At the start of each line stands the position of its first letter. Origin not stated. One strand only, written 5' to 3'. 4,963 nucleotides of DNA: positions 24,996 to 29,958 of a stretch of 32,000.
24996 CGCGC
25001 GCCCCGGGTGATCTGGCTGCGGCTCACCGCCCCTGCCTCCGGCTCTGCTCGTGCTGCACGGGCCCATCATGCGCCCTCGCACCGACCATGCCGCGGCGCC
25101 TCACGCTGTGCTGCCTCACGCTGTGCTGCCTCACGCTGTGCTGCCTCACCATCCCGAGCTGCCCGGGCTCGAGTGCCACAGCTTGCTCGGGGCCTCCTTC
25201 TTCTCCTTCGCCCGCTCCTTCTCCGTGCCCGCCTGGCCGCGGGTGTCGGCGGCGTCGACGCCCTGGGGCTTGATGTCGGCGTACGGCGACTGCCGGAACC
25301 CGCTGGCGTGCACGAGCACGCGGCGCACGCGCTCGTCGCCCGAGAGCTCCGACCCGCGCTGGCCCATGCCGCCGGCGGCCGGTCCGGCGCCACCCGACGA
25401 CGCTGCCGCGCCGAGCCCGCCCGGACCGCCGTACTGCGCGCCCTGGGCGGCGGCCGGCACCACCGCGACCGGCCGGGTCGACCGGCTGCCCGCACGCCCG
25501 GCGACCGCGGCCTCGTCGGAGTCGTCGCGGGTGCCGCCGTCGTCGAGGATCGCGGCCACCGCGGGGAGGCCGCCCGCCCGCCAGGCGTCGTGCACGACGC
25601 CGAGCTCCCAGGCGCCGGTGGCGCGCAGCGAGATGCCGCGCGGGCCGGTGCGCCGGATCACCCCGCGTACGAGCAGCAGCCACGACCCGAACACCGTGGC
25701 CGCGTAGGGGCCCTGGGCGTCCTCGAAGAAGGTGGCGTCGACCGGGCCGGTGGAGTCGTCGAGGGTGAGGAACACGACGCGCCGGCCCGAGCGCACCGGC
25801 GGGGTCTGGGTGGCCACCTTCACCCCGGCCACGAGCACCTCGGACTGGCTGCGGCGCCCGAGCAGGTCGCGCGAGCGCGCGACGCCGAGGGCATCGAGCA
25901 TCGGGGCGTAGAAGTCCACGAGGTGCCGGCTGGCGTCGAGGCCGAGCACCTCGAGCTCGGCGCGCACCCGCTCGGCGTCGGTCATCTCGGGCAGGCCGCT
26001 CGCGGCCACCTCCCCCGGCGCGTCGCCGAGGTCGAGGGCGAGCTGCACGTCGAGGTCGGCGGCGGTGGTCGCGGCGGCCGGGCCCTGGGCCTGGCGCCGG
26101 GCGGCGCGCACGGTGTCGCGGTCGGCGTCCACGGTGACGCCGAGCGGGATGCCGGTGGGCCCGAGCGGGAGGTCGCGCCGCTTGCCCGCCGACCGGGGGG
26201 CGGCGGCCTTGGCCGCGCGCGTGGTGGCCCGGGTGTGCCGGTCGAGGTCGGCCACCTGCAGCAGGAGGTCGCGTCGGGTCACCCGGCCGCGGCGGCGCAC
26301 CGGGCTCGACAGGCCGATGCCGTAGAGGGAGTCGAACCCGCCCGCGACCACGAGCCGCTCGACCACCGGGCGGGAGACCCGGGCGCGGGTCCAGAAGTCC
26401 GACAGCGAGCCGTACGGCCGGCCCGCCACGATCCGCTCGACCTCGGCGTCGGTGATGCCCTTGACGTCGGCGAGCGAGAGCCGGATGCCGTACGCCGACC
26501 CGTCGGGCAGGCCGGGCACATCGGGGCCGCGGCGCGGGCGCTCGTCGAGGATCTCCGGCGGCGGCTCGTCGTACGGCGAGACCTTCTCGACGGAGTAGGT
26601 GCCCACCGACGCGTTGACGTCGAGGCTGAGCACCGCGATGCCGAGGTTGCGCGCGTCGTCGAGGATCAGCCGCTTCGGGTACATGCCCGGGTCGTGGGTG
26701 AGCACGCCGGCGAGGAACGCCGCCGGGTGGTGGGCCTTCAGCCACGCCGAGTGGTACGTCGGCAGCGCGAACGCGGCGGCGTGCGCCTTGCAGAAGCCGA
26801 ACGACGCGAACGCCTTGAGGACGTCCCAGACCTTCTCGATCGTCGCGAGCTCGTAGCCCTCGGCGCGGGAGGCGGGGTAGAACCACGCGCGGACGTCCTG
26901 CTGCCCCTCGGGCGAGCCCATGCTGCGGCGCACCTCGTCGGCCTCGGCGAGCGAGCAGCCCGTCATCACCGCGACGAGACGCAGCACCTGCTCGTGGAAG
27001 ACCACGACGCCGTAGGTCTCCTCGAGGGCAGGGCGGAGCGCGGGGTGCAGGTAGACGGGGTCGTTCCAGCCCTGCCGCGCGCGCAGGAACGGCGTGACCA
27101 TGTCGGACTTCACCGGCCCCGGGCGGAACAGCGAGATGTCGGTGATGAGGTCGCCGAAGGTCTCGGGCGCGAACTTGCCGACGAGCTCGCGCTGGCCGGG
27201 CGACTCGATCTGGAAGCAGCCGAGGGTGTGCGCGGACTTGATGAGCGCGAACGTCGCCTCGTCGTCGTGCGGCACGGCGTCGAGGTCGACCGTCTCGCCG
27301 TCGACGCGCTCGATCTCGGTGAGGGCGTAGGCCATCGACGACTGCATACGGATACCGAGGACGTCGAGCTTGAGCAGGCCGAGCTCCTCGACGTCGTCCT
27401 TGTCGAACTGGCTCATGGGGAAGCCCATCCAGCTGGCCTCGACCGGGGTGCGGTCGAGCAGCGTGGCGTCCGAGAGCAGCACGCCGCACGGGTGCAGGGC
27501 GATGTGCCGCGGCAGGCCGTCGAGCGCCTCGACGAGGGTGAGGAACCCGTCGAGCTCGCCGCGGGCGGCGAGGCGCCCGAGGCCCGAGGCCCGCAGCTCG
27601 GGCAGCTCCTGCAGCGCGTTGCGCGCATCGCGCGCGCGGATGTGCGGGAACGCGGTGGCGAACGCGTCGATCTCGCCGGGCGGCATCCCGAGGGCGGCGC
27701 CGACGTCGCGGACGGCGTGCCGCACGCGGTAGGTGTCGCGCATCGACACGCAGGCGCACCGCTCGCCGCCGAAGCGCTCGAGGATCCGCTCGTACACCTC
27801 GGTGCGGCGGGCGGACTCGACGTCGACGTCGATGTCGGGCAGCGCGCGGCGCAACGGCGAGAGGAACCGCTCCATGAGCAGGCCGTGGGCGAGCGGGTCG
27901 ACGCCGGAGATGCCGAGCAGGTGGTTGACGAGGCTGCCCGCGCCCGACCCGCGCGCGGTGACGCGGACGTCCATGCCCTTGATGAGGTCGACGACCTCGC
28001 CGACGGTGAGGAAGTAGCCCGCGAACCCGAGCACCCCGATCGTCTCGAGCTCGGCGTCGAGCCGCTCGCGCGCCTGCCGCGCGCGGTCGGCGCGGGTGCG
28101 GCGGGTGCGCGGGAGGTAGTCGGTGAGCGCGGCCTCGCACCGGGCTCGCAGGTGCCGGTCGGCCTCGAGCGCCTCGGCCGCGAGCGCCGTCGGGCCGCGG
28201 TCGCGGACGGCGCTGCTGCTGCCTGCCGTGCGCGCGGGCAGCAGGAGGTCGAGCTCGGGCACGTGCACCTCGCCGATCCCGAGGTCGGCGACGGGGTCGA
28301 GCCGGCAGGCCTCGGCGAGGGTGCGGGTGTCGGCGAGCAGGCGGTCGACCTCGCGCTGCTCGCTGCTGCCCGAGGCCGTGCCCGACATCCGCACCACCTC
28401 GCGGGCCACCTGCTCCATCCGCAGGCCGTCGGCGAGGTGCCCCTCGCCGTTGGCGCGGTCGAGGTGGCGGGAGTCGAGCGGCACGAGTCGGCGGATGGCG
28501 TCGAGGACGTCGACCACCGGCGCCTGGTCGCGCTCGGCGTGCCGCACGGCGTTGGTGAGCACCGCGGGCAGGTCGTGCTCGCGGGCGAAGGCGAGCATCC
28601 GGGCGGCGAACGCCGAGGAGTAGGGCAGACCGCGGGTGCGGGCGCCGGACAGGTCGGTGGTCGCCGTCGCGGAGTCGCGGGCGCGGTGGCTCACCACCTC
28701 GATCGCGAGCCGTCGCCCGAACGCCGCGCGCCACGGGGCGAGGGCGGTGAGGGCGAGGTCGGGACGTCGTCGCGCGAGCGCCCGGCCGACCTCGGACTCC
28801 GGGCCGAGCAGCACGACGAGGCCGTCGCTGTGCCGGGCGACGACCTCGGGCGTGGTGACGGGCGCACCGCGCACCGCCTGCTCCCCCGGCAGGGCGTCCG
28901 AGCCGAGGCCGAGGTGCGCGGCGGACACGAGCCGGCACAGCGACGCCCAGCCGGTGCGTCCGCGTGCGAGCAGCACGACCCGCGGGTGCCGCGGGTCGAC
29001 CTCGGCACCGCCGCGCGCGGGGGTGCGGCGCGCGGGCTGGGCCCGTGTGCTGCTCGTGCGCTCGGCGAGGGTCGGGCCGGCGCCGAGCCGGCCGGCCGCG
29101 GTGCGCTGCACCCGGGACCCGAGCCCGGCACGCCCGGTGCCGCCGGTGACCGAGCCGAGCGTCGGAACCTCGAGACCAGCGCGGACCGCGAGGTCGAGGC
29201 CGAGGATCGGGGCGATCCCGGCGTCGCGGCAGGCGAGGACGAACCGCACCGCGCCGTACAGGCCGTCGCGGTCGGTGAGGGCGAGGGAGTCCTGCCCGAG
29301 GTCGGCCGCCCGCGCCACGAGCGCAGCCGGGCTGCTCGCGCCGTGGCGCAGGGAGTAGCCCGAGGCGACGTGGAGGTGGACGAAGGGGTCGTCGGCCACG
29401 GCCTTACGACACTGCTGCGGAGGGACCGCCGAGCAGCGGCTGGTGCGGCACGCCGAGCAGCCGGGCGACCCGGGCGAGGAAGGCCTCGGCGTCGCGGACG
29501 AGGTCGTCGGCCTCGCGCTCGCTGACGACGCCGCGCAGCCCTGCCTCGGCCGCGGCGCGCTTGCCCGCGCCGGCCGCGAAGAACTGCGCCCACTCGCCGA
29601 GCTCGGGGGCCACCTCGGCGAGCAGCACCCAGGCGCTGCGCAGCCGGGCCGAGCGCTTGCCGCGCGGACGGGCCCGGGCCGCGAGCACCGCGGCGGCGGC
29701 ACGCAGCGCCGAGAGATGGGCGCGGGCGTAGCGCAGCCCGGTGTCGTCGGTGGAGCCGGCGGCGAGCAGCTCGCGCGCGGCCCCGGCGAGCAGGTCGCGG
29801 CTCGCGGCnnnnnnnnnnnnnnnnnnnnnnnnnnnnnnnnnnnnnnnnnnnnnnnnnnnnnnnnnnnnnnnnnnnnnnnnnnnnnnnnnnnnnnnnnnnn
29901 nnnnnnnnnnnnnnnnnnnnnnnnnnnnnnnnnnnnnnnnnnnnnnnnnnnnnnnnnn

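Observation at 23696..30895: SOS-boxed operon DUF6504-like / HEPN-like / DnaE2 / DinB: candidate non-canonical mutasome lacking ImuA'/ImuB in cis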

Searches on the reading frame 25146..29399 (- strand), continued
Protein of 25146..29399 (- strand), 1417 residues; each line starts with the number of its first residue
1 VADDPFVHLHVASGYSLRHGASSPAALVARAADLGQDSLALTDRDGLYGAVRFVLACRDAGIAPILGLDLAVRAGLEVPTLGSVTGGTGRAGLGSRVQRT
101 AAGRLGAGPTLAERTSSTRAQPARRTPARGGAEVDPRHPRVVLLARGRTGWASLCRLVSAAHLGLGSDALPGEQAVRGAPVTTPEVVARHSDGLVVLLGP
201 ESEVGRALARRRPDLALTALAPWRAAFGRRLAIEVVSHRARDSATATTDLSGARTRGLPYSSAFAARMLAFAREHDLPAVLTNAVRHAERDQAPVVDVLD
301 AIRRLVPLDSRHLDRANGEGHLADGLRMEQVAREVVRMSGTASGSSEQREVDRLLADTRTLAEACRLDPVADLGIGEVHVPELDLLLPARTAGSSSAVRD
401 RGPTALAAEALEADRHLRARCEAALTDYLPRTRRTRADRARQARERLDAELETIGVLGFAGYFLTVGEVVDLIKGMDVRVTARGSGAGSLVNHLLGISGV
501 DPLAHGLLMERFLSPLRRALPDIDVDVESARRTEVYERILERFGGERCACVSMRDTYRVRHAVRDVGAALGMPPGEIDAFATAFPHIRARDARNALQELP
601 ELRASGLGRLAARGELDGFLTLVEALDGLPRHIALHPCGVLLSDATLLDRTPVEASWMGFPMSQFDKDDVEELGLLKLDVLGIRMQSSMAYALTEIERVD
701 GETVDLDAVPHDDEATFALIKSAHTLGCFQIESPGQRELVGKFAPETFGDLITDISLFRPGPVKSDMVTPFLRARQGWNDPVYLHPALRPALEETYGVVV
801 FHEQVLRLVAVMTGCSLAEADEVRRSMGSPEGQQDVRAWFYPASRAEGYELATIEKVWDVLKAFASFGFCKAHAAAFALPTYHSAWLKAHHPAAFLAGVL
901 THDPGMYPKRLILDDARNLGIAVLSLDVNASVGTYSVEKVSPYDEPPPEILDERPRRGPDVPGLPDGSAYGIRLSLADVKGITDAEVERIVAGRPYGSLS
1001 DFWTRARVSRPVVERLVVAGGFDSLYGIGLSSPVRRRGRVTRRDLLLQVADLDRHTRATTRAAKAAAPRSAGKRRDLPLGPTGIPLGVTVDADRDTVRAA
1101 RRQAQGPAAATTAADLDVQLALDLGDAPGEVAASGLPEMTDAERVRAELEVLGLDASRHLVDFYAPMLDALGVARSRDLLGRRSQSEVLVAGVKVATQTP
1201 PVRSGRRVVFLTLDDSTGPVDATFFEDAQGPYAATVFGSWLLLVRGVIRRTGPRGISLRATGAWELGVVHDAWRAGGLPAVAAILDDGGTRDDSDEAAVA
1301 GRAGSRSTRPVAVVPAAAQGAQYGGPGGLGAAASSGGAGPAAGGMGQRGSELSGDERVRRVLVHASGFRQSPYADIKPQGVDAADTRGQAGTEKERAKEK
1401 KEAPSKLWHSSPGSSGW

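Call 46: find_homologous_proteins(query=L082:2584-4095:+, max_evalue=0.001)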
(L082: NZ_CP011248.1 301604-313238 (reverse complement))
Query L082:2584-4095:+ (503 aa): 4823 proteins with E <= 0.001 among 8000 candidates; the best 120 are listed.
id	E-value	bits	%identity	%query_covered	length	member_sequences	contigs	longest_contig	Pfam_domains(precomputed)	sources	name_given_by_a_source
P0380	0.0e+0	1016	91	100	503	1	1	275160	PF00817.26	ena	-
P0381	0.0e+0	1014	90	100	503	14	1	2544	PF00817.26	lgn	-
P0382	0.0e+0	1013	91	100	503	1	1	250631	PF00817.26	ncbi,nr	ncbi:UNVERIFIED_ORG: protein ImuB [Agrobacterium larrymoorei]|nr:protein ImuB [Agrobacterium larrymo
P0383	1.7e-296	1002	90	100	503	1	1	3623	PF11799.14,PF00817.26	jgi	jgi:protein ImuB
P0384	2.5e-296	1001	89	100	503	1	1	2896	PF11799.14,PF00817.26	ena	-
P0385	4.6e-288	974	86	100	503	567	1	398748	PF11799.14,PF00817.26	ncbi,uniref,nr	ncbi:DNA polymerase Y family protein [Neorhizobium sp. T25_13]|uniref:Y-family DNA polymerase n=1 Ta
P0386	3.4e-286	968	85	100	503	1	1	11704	PF00817.26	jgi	jgi:protein ImuB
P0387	6.2e-286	967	86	100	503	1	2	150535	PF11799.14,PF00817.26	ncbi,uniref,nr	ncbi:DNA polymerase Y family protein [Rhizobium leguminosarum]|uniref:Y-family DNA polymerase n=1 Ta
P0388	1.9e-285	965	89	97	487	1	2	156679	PF00817.26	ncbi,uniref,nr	ncbi:nucleotidyltransferase [Agrobacterium tumefaciens]|uniref:DNA-directed DNA polymerase n=1 Tax=R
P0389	2.6e-284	962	85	100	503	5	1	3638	PF11799.14,PF00817.26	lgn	-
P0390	2.8e-284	961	85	100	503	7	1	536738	PF00817.26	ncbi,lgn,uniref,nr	ncbi:DNA polymerase Y family protein [Agrobacterium sp. AGB01]|uniref:Y-family DNA polymerase n=1 Ta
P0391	5.8e-284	960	85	100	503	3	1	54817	PF11799.14,PF00817.26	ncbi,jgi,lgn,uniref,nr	ncbi:DNA polymerase Y family protein [Agrobacterium sp.]|jgi:protein ImuB|uniref:Y-family DNA polyme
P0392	1.0e-283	960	86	100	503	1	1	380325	PF00817.26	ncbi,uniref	ncbi:DNA polymerase Y family protein [Neorhizobium sp. NCHU2750]|uniref:Y-family DNA polymerase n=1 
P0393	2.3e-283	958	85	100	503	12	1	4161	PF00817.26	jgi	jgi:protein ImuB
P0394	4.0e-283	958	91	94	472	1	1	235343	PF00817.26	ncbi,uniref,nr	ncbi:protein ImuB [Agrobacterium fabrum]|uniref:Protein ImuB n=1 Tax=Agrobacterium fabrum TaxID=1176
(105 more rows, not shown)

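Call 47: get_annotated_region(hit=H29, flank=4500)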
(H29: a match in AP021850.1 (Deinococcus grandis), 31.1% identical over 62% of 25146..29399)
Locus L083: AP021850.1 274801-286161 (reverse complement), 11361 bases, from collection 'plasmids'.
description: Deinococcus grandis ATCC 43672 plasmid: pDEGR-1 DNA, complete genome
organism: Deinococcus grandis (NCBI taxid 57498)
taxonomy: Bacteria; Deinococcota; Deinococci; Deinococcales; Deinococcaceae; Deinococcus; Deinococcus grandis
host: -; source: -; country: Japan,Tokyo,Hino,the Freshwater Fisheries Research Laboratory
typing (MOB-suite, as given by PLSDB): non-mobilizable
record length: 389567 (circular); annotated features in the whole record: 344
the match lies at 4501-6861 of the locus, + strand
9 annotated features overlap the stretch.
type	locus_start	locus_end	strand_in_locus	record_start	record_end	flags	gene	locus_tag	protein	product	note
CDS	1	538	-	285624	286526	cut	-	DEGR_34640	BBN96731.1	chromosome partitioning protein ParB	-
CDS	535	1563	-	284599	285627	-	-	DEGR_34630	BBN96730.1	antitoxin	-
CDS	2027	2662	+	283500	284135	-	lexA_1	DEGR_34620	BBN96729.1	lexA repressor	-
CDS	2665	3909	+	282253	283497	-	-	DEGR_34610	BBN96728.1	hypothetical protein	-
CDS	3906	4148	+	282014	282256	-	-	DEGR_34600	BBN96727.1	hypothetical protein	-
CDS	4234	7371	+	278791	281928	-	dnaE2_1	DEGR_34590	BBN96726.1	error-prone DNA polymerase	-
CDS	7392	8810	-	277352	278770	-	-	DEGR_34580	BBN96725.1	hypothetical protein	-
CDS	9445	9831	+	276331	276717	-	-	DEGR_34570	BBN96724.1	transcriptional regulator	-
CDS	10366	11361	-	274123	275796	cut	-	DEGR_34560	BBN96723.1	hypothetical protein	-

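Call 48: get_annotated_region(hit=H33, flank=4500)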
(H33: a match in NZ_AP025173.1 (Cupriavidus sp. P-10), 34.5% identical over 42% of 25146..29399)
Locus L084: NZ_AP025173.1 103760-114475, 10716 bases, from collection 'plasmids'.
description: Cupriavidus sp. P-10 plasmid pMTS2, complete sequence
organism: Cupriavidus sp. P-10 (NCBI taxid 2027911)
taxonomy: Bacteria; Pseudomonadota; Betaproteobacteria; Burkholderiales; Burkholderiaceae; Cupriavidus; Cupriavidus sp. P-10
host: -; source: -; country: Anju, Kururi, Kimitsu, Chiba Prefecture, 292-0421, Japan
typing (MOB-suite, as given by PLSDB): conjugative; relaxase MOBP; mating-pair formation MPF_F
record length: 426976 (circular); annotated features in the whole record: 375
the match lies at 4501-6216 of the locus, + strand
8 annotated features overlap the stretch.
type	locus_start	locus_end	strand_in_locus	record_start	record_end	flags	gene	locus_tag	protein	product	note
CDS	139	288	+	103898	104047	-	-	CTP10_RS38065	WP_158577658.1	hypothetical protein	-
CDS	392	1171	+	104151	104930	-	-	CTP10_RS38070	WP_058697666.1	DUF3800 domain-containing protein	-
CDS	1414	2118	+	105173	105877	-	imuA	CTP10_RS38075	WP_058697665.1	translesion DNA synthesis-associated protein ImuA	GO:0051782 - negative regulation of cell division [Evidence IEA]; GO:0009432 - SOS response [Evidence IEA]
CDS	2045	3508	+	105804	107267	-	-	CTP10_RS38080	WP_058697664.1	DNA polymerase Y family protein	-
CDS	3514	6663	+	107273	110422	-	-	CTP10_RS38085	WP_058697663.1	error-prone DNA polymerase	-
CDS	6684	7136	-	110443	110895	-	-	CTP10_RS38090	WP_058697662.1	zinc-finger-containing protein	-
CDS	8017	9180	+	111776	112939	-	-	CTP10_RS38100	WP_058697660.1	tyrosine-type recombinase/integrase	GO:0015074 - DNA integration [Evidence IEA]; GO:0006310 - DNA recombination [Evidence IEA]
CDS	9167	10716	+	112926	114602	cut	-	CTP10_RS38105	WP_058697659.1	hypothetical protein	-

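Call 49: get_annotated_region(hit=H34, flank=4500)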
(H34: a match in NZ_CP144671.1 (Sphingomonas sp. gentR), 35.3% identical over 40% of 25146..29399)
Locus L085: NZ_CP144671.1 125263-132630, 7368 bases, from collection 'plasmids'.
description: Sphingomonas sp. gentR plasmid unnamed1, complete sequence
organism: Sphingomonas sp. gentR (NCBI taxid 3118768)
taxonomy: Bacteria; Pseudomonadota; Alphaproteobacteria; Sphingomonadales; Sphingomonadaceae; Sphingomonas; Sphingomonas sp. gentR
host: -; source: other,gentamicin working solution (0.05mg/mL); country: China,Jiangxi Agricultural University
typing (MOB-suite, as given by PLSDB): non-mobilizable
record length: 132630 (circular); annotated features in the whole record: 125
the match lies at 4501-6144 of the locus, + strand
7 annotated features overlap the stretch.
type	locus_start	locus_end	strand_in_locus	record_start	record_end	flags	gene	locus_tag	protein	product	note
CDS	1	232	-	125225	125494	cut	-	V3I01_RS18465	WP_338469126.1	HU family DNA-binding protein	GO:0030261 - chromosome condensation [Evidence IEA]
CDS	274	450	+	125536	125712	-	-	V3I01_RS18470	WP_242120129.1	hypothetical protein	-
CDS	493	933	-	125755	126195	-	-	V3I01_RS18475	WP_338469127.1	hypothetical protein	-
CDS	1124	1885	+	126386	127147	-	-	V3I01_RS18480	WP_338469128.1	protein ImuA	-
CDS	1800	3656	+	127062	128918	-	-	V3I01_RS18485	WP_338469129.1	DNA polymerase Y family protein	-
CDS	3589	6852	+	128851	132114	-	-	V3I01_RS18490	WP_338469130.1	error-prone DNA polymerase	GO:0006260 - DNA replication [Evidence IEA]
CDS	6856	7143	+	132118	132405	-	-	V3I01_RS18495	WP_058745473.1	hypothetical protein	-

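Call 50: get_annotated_region(hit=H52, flank=4500)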
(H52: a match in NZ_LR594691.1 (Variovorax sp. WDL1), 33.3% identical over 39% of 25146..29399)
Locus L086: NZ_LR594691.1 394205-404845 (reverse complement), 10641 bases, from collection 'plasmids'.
description: Variovorax sp. WDL1 plasmid 3
organism: Variovorax sp. WDL1 (NCBI taxid 207745)
taxonomy: Bacteria; Pseudomonadota; Betaproteobacteria; Burkholderiales; Comamonadaceae; Variovorax; Variovorax sp. WDL1
host: -; source: linuron-contaminated soil; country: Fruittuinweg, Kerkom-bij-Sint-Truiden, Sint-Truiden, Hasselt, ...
typing (MOB-suite, as given by PLSDB): mobilizable; relaxase MOBP,MOBP
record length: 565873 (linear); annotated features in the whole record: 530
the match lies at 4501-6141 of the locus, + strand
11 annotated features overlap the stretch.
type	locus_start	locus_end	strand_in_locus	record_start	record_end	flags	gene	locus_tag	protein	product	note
CDS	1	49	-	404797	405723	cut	-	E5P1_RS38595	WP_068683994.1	SOS response-associated peptidase family protein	GO:0006974 - DNA damage response [Evidence IEA]; GO:0018142 - protein-DNA covalent cross-linking [Evidence IEA]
CDS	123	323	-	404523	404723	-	-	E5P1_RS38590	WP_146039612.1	hypothetical protein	-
CDS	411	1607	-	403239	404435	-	-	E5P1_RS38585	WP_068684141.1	HipA domain-containing protein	-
CDS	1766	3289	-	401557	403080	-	-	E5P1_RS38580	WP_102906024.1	Fic family protein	-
CDS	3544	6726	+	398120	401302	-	-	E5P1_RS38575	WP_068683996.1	error-prone DNA polymerase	-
CDS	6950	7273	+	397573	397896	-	-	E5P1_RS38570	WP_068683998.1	hypothetical protein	-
CDS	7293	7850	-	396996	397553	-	-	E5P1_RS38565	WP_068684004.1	hypothetical protein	-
CDS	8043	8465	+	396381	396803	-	-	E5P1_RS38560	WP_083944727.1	FHA domain-containing protein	-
CDS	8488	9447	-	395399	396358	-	-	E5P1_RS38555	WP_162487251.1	HNH endonuclease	-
CDS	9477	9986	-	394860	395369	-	-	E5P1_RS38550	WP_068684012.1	hypothetical protein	-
CDS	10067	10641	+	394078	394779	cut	-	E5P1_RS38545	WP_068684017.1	hypothetical protein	-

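Call 51: get_annotated_region(hit=H36, flank=4500)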
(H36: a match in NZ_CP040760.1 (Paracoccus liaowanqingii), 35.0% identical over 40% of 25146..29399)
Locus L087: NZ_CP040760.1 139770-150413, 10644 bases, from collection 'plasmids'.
description: Paracoccus liaowanqingii strain 2251 plasmid unnamed6, complete sequence
organism: Paracoccus liaowanqingii (NCBI taxid 2560053)
taxonomy: Bacteria; Pseudomonadota; Alphaproteobacteria; Rhodobacterales; Paracoccaceae; Paracoccus; Paracoccus liaowanqingii
host: -; source: Tibetan antelope,cell culture,feces; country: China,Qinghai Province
typing (MOB-suite, as given by PLSDB): non-mobilizable
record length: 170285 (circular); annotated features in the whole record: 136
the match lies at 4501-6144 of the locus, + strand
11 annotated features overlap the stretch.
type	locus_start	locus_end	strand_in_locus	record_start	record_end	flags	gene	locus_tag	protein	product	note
CDS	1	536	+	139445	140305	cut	-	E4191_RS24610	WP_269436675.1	cation:proton antiporter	GO:0006812 - monoatomic cation transport [Evidence IEA]; GO:1902600 - proton transmembrane transport [Evidence IEA]; ...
CDS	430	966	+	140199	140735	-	-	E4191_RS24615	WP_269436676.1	cation:proton antiporter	GO:0006812 - monoatomic cation transport [Evidence IEA]; GO:1902600 - proton transmembrane transport [Evidence IEA]; ...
CDS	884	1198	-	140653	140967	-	-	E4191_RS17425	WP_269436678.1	hypothetical protein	-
CDS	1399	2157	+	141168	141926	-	-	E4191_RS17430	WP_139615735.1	damage-inducible protein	-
CDS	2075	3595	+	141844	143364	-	-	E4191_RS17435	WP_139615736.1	DNA polymerase Y family protein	-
CDS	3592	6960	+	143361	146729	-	-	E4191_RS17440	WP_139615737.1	error-prone DNA polymerase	GO:0006260 - DNA replication [Evidence IEA]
CDS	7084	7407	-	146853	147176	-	-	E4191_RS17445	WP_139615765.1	type II toxin-antitoxin system RelE/ParE family toxin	-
CDS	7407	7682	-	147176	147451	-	-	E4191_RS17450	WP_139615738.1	hypothetical protein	-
CDS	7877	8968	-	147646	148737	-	-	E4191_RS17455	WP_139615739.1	Fic family protein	-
CDS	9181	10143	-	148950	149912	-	-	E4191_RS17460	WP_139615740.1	ParB/RepB/Spo0J family partition protein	GO:0007059 - chromosome segregation [Evidence IEA]; GO:0000910 - cytokinesis [Evidence IEA]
CDS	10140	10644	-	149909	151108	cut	-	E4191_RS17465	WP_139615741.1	AAA family ATPase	-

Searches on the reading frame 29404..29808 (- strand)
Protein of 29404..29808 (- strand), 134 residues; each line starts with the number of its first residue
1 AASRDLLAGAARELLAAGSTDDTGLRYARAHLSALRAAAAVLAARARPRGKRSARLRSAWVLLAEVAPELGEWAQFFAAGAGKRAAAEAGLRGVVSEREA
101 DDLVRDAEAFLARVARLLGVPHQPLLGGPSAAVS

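Call 93: search_dna_similar(query=window:29404-29808:-, collection=plasmids, mode=protein, max_rows=30, max_evalue=0.001)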
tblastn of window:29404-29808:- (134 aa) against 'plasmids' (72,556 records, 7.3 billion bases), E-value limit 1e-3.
Records with a match: 1; places in all: 1; records where one place covers at least 80% of the query: 0.
Best place of each record, by identity: <60% 1.
By first word of the organism name: Nonomuraea 1.
By predicted mobility (MOB-suite, as given by PLSDB): non-mobilizable 1.
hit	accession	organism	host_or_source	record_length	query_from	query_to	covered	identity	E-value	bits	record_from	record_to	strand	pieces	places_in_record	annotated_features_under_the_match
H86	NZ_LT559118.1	Nonomuraea gerenzanensis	-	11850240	52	126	56%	53.3%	7e-8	57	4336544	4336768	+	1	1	none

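Call 95: get_annotated_region(hit=H86, flank=9000)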
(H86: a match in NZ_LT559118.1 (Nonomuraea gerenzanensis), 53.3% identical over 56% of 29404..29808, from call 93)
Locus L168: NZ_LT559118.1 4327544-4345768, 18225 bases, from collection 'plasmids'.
description: Nonomuraea gerenzanensis isolate nono1 plasmid I, complete sequence
organism: Nonomuraea gerenzanensis (NCBI taxid 93944)
taxonomy: Bacteria; Actinomycetota; Actinomycetes; Streptosporangiales; Streptosporangiaceae; Nonomuraea; Nonomuraea gerenzanensis
host: -; source: -; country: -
typing (MOB-suite, as given by PLSDB): non-mobilizable
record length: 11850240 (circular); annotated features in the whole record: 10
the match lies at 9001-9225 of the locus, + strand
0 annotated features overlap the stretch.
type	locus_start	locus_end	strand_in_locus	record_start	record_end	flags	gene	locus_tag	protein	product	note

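Call 107: search_protein_families(library=pfam, proteins=[L168:8518-9252:+], max_evalue=0.001)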
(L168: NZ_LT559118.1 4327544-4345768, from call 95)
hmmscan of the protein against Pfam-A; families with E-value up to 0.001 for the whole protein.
L168:8518-9252:+ (244 aa): 1 family
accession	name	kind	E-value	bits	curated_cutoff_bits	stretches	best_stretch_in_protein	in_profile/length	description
PF18726.6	HEPN_SAV_6107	-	5.9e-34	117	27.2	1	127-225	1-98/98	SAV_6107-like HEPN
